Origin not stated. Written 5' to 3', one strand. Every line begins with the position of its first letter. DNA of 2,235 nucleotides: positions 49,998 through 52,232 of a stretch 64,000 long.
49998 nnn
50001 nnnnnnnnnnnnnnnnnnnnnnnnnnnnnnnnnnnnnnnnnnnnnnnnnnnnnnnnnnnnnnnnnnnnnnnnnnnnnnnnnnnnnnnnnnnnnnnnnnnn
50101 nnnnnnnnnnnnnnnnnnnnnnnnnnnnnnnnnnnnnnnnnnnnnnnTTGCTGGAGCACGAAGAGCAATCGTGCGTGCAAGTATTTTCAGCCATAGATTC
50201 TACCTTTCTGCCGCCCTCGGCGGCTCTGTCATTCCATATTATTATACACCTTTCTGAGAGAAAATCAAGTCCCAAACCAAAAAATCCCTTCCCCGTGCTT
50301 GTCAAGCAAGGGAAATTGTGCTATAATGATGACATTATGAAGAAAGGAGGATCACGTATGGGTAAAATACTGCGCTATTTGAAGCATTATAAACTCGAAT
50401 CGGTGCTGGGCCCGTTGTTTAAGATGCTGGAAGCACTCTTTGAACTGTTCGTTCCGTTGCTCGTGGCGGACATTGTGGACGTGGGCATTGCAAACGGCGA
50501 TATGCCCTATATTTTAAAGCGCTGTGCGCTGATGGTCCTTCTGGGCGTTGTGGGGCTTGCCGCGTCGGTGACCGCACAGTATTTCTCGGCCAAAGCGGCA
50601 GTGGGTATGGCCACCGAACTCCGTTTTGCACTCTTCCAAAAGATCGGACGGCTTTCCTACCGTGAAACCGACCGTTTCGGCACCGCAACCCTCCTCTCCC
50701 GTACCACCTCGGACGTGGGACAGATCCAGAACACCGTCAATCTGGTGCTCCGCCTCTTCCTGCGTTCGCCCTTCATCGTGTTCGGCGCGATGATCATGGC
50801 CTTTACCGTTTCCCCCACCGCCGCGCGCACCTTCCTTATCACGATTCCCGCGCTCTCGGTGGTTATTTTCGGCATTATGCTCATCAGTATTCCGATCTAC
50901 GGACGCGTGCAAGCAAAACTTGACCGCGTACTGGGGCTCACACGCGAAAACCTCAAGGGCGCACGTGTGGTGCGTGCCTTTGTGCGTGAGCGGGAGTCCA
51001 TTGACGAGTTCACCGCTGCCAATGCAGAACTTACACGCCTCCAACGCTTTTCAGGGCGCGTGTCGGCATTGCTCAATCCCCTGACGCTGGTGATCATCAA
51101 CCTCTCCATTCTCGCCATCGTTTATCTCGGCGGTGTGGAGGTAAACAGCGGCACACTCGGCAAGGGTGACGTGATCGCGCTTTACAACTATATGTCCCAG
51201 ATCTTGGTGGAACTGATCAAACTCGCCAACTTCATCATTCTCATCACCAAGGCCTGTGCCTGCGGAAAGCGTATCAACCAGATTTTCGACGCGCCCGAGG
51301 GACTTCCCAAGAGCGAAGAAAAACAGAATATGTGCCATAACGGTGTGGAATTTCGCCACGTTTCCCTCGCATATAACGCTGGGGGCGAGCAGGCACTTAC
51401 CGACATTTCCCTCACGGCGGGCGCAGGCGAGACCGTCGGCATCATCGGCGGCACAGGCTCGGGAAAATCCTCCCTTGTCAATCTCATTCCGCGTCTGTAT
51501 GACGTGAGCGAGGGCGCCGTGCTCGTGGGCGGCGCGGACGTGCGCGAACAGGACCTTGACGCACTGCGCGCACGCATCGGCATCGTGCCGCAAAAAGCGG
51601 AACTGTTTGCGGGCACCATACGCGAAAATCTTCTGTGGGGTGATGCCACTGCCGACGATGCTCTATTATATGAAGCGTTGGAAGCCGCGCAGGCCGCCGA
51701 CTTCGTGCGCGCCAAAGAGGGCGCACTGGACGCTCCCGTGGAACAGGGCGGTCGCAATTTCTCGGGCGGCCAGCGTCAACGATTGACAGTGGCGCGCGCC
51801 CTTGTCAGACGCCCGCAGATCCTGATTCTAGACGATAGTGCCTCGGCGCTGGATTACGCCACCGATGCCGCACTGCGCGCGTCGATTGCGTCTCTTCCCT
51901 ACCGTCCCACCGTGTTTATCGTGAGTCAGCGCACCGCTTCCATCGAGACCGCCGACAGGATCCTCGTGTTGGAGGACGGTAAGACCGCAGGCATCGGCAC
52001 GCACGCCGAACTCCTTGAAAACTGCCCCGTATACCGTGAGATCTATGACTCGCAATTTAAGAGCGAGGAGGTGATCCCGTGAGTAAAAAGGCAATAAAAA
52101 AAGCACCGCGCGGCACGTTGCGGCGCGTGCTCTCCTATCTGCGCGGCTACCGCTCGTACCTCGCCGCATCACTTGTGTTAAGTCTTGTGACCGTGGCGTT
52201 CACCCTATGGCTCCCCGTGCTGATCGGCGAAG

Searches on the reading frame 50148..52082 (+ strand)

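Call 10: search_protein_families(library=pfam, proteins=[window:50148-52082:+], max_evalue=0.00001)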
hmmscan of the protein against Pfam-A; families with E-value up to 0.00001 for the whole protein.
window:50148-52082:+ (644 aa): 2 families
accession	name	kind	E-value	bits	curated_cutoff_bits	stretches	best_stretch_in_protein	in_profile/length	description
PF00664.28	ABC_membrane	-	1.2e-39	137.1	28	1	87-353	3-271/274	ABC transporter transmembrane region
PF00005.33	ABC_tran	-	6.7e-30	104.9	25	1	417-564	1-135/137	ABC transporter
